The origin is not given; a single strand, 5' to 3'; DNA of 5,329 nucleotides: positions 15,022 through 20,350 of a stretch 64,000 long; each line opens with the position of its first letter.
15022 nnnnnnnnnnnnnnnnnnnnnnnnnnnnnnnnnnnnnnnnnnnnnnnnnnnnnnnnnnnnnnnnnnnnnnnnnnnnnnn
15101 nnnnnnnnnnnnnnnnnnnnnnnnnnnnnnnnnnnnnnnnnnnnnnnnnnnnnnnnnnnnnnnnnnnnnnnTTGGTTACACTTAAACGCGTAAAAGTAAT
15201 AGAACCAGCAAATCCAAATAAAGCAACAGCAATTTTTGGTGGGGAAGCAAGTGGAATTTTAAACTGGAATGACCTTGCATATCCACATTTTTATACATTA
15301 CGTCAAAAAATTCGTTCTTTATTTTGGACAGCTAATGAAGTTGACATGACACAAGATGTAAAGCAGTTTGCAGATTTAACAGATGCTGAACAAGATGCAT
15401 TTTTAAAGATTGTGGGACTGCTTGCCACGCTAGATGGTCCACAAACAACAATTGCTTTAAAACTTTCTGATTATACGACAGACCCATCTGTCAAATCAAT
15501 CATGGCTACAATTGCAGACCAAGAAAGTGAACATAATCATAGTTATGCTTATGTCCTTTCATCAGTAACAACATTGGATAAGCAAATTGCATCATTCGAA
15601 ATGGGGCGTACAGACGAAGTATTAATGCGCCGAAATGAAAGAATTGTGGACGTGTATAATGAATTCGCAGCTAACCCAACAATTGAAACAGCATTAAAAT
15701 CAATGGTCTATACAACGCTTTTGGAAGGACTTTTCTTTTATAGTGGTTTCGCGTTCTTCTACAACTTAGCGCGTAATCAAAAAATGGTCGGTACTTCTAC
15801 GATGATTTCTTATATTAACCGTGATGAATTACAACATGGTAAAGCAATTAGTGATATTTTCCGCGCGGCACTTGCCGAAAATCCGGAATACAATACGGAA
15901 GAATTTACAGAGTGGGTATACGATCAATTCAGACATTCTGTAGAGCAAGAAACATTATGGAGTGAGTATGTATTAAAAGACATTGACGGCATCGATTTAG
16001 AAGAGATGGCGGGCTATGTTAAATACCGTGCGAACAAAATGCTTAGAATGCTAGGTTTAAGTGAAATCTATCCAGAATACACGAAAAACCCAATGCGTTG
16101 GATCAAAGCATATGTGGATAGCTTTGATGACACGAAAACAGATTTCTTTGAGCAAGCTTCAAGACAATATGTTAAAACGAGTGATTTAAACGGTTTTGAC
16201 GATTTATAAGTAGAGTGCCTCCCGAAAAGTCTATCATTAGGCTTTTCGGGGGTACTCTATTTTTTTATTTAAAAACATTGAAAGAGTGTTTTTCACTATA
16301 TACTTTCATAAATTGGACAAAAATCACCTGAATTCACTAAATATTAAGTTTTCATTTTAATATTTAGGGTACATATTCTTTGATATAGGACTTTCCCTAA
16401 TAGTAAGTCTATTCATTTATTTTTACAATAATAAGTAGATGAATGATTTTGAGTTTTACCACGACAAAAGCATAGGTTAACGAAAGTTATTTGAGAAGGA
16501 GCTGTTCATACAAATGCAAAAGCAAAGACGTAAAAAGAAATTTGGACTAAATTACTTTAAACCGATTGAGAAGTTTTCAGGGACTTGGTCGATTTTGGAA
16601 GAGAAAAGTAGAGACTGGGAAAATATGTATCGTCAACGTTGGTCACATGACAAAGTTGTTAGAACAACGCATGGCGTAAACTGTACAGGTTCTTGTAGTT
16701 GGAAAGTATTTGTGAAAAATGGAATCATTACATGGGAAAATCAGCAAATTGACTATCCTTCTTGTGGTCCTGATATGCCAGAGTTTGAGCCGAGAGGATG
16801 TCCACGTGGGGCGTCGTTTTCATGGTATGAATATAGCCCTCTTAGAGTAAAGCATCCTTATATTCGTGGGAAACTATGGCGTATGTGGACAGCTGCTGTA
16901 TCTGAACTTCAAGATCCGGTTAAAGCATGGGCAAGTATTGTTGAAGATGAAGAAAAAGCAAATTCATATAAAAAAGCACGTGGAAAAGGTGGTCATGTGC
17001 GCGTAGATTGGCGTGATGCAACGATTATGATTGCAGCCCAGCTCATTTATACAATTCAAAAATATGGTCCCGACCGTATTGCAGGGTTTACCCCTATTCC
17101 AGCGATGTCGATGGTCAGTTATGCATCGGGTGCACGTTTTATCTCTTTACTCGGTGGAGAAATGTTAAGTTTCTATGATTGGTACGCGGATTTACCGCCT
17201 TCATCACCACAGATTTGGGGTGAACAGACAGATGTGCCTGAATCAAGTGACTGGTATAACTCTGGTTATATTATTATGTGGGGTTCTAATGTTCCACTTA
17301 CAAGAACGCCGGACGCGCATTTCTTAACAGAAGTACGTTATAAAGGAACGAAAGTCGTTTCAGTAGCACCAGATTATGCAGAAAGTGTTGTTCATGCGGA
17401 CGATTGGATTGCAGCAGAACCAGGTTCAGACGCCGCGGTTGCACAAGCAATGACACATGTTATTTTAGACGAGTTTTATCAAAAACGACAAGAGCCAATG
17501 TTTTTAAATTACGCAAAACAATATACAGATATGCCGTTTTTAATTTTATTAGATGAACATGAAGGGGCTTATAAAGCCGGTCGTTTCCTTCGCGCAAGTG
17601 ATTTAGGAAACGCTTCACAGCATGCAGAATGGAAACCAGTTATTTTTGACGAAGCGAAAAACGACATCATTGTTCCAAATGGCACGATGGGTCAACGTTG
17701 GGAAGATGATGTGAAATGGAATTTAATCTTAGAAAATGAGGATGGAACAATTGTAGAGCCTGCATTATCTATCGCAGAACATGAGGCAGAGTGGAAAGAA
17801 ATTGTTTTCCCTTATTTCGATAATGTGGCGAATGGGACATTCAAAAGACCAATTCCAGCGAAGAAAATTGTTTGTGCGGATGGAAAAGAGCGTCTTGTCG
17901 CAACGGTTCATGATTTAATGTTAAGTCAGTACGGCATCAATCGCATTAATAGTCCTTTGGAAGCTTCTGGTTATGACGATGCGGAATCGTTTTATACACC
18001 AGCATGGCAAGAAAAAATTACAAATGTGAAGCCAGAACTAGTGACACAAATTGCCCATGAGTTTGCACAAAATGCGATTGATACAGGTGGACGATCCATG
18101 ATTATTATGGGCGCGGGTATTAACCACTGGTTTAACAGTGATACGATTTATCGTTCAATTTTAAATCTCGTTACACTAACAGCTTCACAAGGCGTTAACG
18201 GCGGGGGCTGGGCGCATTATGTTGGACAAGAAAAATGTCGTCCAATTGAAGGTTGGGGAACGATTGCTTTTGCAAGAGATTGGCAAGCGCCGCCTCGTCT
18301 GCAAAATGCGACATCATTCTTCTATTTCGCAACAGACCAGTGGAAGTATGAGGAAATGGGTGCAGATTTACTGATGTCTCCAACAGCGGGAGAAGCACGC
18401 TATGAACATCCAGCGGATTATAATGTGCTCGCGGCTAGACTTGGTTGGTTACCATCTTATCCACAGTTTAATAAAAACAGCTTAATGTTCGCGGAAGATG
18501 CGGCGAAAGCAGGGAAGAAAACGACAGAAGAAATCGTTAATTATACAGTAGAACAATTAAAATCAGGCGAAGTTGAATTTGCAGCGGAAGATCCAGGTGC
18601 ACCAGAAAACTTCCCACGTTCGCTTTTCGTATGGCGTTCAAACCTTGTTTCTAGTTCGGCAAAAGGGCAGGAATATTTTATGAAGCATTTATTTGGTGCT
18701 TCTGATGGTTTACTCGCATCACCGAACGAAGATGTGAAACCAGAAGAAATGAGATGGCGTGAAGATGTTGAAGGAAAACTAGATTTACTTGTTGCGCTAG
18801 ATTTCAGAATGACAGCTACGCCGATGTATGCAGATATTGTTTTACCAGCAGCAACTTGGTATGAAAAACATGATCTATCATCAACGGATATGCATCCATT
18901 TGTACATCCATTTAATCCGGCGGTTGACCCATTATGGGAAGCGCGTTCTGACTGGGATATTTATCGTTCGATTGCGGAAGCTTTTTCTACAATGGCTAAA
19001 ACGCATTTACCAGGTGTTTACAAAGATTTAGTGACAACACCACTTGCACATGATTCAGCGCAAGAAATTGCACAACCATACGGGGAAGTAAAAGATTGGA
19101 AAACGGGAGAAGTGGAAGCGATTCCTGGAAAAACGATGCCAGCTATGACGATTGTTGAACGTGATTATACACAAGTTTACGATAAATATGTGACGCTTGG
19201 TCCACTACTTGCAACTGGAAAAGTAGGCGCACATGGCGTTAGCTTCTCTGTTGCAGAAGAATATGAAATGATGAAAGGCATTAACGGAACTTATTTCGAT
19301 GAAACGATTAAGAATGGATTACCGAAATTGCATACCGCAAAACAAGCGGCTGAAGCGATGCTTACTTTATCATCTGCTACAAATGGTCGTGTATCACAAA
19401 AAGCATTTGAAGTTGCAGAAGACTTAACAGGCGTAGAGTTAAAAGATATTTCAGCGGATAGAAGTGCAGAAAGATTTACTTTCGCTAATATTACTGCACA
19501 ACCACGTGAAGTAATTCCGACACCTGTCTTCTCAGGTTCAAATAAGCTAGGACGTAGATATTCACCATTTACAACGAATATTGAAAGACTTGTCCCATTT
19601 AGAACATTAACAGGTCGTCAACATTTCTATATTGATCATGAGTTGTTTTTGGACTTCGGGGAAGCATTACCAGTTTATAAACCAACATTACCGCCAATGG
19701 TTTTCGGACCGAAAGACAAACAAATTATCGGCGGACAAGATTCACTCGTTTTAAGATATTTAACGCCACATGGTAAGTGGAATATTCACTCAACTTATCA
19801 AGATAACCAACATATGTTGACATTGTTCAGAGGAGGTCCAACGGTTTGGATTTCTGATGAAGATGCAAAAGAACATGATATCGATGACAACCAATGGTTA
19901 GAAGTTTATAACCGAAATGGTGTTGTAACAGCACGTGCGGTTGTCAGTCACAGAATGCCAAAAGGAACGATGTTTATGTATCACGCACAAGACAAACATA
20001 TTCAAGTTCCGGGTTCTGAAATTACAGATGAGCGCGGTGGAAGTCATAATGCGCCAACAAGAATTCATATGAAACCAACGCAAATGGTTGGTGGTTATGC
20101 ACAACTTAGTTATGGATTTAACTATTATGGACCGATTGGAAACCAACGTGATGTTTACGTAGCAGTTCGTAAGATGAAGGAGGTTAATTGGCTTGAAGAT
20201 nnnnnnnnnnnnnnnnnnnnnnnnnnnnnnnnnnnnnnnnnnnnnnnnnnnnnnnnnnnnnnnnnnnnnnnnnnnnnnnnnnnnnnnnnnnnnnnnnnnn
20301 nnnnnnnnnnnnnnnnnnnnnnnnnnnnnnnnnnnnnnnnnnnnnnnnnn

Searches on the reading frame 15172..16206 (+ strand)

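Call 49: search_protein_families(library=pfam, proteins=[window:15172-16206:+], max_evalue=0.001)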
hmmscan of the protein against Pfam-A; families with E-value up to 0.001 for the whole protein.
window:15172-16206:+ (345 aa): 2 families
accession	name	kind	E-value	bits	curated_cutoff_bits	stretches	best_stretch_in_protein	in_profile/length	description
PF00268.27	Ribonuc_red_sm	-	1e-73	248.6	33.6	1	30-307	2-281/281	Ribonucleotide reductase, small chain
PF03405.20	FA_desaturase_2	-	9.4e-05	21.8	22.7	0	98-138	175-215/325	Fatty acid desaturase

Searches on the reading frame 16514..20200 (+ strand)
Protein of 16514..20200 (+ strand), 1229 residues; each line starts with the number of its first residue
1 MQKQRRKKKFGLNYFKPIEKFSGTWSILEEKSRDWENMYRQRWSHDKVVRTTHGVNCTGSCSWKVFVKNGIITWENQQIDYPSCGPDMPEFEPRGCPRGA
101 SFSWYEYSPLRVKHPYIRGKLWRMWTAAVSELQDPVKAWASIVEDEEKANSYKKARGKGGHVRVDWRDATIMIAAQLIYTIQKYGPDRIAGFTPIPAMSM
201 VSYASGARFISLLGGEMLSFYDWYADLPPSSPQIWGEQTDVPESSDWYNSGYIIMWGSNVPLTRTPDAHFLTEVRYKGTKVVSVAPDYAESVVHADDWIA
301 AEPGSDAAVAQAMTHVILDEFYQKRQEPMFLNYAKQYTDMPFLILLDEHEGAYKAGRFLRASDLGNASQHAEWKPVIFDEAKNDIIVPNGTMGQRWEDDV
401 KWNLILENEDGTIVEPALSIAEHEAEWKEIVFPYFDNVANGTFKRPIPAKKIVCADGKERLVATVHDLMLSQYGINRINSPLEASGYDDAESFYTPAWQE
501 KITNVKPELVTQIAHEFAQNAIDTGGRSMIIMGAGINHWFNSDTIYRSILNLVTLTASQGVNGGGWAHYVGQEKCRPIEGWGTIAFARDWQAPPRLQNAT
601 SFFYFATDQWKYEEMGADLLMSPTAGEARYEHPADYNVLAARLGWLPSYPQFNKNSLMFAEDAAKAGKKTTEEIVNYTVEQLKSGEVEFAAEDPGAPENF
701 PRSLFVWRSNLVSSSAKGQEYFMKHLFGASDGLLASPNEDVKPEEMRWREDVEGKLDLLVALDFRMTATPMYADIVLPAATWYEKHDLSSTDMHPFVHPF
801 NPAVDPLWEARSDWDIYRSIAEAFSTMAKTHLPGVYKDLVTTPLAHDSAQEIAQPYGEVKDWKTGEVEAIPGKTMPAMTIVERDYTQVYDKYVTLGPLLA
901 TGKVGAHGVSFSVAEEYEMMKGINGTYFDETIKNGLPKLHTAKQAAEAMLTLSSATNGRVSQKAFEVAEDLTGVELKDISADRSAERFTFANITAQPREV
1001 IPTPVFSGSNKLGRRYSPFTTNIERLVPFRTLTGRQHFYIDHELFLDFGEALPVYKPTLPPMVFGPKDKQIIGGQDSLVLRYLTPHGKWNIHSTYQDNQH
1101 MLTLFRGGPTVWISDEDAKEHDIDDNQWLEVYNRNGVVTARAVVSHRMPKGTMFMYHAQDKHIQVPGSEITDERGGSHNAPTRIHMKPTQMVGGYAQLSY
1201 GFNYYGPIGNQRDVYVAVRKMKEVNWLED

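Call 86: search_protein_families(library=ncbifam, proteins=[window:16514-20200:+], max_evalue=1e-20)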
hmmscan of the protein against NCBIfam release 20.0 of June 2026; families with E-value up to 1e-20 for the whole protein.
window:16514-20200:+ (1229 aa): 10 families
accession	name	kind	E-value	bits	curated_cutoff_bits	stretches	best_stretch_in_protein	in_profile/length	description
TIGR01580.1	narG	equivalog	0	1857.5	1084.15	1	12-1228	7-1235/1235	nitrate reductase subunit alpha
TIGR03479.1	DMSO_red_II_alp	subfamily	1.8e-177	592.2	984.75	4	155-405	130-360/913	molybdopterin-dependent oxidoreductase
NF042978.1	EthbenzDh_ebdA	equivalog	1.1e-54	185.6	2000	0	155-365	152-349/977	ethylbenzene dehydrogenase subunit alpha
TIGR02166.1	dmsA_ynfE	subfamily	4.9e-53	180.3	777.7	0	155-333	114-298/794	DMSO/selenate family reductase complex A subunit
TIGR01591.1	Fdh-alpha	equivalog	5.7e-35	120.5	666.25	0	755-826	410-480/672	formate dehydrogenase subunit alpha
TIGR00509.1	bisC_fam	subfamily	1.7e-25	89.4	1017.55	0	755-826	439-512/772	molybdopterin guanine dinucleotide-containing S/N-oxide reductase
NF012032.0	PRK15488.1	equivalog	2.1e-24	85.6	694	0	155-323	108-273/759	thiosulfate reductase PhsA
NF041884.1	selenate_YnfF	exception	2.5e-22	78.6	1650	0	155-322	115-289/798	selenate/tellurate reductase subunit YnfF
NF041885.1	selenate_YnfE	exception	6.3e-22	77.2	1675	0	155-340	118-312/805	selenate/tellurate reductase subunit YnfE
NF011566.1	PRK14990.1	exception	8.9e-21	73.6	1600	0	155-356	129-340/814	dimethylsulfoxide reductase subunit A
